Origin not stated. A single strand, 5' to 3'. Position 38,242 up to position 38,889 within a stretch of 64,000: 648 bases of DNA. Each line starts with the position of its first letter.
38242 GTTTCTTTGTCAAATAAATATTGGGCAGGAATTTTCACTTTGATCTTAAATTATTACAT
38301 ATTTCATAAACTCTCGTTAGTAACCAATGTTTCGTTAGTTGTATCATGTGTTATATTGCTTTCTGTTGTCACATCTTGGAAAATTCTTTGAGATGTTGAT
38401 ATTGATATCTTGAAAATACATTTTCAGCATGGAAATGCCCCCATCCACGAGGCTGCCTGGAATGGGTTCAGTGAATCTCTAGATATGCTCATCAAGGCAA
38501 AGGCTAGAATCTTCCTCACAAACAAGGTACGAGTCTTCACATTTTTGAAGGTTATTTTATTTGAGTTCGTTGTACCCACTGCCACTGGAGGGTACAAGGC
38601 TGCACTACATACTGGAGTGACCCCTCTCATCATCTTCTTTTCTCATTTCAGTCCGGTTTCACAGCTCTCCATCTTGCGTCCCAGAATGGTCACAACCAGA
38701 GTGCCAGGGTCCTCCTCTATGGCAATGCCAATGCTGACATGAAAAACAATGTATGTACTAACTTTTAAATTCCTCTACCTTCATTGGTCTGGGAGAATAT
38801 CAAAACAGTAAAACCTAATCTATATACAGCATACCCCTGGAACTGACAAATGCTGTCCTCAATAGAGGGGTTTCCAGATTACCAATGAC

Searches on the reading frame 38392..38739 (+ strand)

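Call 31: search_protein_families(library=pfam, proteins=[window:38392-38739:+], max_evalue=0.01)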
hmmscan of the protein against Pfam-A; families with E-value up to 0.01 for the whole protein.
window:38392-38739:+ (116 aa): 1 family
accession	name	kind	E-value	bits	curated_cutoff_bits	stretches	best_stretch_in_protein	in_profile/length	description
PF00023.36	Ank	-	0.0054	17.5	21.1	0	13-45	1-33/33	Ankyrin repeat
